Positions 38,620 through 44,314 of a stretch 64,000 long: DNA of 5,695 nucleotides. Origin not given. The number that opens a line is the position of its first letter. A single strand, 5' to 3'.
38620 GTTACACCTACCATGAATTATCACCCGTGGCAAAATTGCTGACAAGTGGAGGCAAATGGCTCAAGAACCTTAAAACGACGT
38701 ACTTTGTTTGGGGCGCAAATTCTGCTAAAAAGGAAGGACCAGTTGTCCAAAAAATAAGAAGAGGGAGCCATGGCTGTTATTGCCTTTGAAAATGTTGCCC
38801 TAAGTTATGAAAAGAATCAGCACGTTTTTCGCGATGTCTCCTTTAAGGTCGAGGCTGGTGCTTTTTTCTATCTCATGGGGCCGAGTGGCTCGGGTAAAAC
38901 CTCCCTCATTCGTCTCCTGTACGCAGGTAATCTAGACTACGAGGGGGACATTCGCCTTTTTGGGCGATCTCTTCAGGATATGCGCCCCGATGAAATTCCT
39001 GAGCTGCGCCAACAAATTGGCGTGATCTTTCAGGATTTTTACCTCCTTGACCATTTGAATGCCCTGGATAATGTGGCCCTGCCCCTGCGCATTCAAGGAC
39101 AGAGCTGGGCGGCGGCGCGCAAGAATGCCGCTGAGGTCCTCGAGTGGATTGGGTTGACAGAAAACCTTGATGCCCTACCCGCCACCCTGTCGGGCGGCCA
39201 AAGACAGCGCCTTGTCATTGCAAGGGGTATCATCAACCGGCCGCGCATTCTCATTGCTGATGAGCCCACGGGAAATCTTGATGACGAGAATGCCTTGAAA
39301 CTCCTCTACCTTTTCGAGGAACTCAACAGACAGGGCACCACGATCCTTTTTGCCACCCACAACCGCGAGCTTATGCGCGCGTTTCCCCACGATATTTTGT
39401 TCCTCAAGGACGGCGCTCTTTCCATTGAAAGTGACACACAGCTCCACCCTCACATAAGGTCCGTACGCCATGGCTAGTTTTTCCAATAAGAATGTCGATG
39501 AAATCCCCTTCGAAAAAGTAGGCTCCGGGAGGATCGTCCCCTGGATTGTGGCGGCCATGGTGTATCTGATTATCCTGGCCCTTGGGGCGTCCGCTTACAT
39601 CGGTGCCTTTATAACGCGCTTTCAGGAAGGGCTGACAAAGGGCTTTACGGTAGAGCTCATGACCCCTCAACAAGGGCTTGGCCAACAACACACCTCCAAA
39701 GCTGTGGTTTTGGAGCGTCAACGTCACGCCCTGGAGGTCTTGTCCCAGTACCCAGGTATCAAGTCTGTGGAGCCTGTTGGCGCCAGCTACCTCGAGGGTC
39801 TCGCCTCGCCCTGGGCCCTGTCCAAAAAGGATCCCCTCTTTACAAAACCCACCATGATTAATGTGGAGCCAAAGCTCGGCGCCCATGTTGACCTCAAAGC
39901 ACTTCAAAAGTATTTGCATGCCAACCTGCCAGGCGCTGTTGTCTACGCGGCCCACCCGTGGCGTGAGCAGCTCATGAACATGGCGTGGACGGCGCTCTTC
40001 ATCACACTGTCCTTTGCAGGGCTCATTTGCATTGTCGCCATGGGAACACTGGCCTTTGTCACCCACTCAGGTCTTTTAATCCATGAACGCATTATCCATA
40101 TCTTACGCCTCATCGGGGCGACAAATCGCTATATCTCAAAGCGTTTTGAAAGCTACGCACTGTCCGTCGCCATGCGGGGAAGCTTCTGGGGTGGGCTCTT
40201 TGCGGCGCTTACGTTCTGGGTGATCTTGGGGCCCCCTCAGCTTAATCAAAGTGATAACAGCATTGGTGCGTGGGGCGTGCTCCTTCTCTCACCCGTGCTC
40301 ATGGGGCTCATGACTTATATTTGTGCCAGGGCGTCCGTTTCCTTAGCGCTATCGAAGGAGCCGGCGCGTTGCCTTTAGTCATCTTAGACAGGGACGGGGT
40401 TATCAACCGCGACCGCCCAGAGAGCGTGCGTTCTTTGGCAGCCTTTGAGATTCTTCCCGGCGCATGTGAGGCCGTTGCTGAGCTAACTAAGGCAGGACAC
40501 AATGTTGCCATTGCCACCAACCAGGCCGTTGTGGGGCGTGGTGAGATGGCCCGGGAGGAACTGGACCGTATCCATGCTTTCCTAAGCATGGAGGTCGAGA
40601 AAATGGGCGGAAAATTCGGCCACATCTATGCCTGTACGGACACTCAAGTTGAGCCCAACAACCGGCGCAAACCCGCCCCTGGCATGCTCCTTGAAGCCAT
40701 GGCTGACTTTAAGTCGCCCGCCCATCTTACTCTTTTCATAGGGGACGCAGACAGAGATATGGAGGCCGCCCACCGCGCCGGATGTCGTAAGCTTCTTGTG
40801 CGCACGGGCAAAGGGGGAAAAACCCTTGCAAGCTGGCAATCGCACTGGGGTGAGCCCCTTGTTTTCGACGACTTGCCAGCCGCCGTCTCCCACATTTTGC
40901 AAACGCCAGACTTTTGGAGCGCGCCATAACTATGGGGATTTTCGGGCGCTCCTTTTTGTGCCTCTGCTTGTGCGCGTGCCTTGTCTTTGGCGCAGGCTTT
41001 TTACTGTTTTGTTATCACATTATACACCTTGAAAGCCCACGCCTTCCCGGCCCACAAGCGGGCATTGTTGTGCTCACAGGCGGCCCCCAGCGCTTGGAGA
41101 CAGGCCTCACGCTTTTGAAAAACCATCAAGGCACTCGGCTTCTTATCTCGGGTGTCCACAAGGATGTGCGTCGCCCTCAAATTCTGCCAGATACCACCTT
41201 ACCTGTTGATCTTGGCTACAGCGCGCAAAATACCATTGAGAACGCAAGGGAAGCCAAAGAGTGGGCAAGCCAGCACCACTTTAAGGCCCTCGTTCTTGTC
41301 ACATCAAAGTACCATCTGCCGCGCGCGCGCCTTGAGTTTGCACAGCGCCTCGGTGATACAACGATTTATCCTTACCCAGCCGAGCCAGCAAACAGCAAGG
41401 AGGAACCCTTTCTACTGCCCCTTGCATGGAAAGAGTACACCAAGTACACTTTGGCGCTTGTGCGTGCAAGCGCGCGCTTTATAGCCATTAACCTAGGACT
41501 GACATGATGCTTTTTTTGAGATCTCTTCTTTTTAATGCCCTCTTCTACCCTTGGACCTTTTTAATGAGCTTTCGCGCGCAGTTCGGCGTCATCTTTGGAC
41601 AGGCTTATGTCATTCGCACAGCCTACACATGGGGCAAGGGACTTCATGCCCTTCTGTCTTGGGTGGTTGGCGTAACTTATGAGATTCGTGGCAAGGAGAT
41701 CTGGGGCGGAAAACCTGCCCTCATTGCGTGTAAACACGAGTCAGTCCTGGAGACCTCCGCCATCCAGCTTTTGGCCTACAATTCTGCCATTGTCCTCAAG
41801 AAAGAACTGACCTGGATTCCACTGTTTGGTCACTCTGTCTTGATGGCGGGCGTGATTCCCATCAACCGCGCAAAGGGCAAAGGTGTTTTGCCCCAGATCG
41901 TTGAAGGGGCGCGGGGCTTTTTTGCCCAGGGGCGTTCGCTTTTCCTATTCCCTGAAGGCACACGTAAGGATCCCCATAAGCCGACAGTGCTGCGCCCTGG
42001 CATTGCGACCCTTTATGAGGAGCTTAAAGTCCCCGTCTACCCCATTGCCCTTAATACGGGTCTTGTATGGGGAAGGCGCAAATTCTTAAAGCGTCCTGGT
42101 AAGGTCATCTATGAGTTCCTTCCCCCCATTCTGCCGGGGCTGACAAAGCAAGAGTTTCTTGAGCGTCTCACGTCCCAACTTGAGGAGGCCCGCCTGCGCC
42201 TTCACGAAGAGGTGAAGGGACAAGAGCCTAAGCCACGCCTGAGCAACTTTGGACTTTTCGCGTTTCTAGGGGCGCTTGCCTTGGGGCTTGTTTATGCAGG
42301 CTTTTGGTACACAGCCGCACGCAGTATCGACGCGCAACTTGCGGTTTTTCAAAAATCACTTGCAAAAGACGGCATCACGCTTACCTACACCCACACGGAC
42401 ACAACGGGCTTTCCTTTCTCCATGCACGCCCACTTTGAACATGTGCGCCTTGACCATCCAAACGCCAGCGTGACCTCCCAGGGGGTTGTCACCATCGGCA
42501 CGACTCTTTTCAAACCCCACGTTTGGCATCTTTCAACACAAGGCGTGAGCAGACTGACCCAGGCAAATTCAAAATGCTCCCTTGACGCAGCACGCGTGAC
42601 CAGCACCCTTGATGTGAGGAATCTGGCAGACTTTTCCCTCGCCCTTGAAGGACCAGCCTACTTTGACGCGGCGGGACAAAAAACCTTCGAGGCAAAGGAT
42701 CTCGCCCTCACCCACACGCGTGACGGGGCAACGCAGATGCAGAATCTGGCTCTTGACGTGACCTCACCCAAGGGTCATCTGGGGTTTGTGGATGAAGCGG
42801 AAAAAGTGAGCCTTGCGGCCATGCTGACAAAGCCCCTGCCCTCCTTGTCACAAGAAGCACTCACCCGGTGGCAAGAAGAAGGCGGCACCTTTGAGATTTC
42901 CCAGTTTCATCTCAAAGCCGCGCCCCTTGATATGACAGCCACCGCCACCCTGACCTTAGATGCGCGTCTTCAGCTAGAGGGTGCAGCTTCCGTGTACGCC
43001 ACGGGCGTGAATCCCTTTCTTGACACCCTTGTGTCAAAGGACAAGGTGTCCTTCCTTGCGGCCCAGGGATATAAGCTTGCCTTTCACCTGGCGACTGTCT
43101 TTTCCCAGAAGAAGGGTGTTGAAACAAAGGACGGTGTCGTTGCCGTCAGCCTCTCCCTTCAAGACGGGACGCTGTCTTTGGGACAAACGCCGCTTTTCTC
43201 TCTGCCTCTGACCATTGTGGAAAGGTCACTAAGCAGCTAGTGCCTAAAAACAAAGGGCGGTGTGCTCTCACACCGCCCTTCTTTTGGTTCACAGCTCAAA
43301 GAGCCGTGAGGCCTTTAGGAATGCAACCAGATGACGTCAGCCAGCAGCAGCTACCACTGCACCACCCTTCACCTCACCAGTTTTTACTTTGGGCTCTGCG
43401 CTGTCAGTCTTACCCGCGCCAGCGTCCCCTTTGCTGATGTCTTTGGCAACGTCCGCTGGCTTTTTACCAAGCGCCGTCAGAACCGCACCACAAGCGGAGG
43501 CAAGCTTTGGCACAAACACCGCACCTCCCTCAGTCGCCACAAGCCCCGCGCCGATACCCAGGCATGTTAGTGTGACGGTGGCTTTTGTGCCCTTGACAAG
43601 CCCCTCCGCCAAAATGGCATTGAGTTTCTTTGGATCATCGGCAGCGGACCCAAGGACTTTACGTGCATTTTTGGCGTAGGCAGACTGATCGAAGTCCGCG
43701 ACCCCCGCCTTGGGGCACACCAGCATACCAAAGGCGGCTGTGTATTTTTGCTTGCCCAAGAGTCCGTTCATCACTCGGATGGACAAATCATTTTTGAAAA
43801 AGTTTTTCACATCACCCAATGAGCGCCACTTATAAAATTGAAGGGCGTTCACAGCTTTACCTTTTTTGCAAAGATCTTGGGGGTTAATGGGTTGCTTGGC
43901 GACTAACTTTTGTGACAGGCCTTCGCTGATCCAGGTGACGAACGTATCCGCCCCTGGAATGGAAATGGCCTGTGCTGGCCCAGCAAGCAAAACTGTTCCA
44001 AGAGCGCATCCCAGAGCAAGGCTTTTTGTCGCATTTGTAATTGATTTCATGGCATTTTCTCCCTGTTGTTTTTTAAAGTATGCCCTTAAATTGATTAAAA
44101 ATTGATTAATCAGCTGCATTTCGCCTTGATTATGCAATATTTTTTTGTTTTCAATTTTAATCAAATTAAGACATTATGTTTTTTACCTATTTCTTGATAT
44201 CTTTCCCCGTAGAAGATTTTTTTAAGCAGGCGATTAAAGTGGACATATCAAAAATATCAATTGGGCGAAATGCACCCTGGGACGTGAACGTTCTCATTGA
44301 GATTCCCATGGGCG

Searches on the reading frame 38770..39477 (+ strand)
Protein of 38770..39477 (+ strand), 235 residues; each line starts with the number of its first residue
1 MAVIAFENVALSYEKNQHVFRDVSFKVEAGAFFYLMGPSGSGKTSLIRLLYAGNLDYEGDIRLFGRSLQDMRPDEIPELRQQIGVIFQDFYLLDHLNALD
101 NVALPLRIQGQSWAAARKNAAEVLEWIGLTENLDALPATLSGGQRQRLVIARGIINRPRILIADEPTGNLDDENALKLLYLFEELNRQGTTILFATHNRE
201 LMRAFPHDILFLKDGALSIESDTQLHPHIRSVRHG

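Call 9: search_protein_families(library=pfam, proteins=[window:38770-39477:+], max_evalue=0.001)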
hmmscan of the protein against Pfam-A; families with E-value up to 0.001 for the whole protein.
window:38770-39477:+ (235 aa): 3 families
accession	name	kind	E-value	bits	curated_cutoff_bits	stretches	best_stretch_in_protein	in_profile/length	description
PF00005.33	ABC_tran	-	2.2e-32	112.9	25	1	21-167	2-136/137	ABC transporter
PF13304.12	AAA_21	-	0.00013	22.6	27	0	35-51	4-20/304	AAA domain, putative AbiEii toxin, Type IV TA system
PF02463.25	SMC_N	-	0.00064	19.6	40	0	118-203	121-203/220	RecF/RecN/SMC N terminal domain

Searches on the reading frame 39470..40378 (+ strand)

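Call 9: search_protein_families(library=pfam, proteins=[window:39470-40378:+], max_evalue=0.001)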
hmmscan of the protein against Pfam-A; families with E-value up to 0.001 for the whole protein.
window:39470-40378:+ (302 aa): 1 family
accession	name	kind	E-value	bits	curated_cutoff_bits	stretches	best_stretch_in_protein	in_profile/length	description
PF02687.27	FtsX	-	3.9e-08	33.8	25.5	1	181-298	2-120/120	FtsX-like permease C-terminal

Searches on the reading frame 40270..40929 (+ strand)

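Call 9: search_protein_families(library=pfam, proteins=[window:40270-40929:+], max_evalue=0.001)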
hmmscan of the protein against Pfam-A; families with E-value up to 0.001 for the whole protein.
window:40270-40929:+ (219 aa): 5 families
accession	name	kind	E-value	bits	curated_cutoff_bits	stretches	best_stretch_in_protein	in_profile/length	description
PF13242.12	Hydrolase_like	-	4.2e-15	55.9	22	1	132-203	2-73/75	HAD-hyrolase-like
PF00702.32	Hydrolase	-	4e-12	47.4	26.4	1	58-171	96-191/191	haloacid dehalogenase-like hydrolase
PF13419.12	HAD_2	-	1.2e-11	45.4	23.8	1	58-176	77-177/178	Haloacid dehalogenase-like hydrolase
PF08645.17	PNK3P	-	3.1e-05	24.2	22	1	65-161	34-127/161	Polynucleotide kinase 3 phosphatase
PF13344.12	Hydrolase_6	-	0.00082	19.8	27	0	37-94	1-48/101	Haloacid dehalogenase-like hydrolase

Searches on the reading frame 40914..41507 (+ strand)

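Call 9: search_protein_families(library=pfam, proteins=[window:40914-41507:+], max_evalue=0.001)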
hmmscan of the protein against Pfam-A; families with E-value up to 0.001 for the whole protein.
window:40914-41507:+ (197 aa): 1 family
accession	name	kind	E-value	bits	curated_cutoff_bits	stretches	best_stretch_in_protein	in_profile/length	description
PF02698.23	DUF218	-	1.2e-14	54.8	27.6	1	50-176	2-132/133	DUF218 domain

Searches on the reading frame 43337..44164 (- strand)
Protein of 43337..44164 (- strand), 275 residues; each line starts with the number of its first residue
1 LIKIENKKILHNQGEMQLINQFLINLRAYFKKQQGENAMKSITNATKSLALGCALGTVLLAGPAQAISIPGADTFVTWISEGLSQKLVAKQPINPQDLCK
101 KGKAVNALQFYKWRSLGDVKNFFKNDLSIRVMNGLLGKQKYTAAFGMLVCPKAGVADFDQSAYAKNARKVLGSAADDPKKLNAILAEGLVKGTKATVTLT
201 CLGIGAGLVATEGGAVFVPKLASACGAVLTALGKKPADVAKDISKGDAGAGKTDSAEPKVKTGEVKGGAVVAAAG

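Call 9: search_protein_families(library=pfam, proteins=[window:43337-44164:-], max_evalue=0.001)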
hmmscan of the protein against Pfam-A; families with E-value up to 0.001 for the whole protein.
window:43337-44164:- (275 aa): 0 families

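Call 26: search_protein_families(library=ncbifam, proteins=[window:43337-44164:-], max_evalue=0.1)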
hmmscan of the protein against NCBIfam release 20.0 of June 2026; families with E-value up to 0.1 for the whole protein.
window:43337-44164:- (275 aa): 2 families
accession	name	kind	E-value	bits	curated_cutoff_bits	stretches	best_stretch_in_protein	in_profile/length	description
NF011774.0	PRK15235.1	exception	0.036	12.3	1191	1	13-100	705-793/814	SEF14/SEF18 fimbria usher protein SefC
NF007876.0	PRK10580.1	equivalog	0.083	11.7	736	0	43-87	13-57/457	proline-specific permease ProY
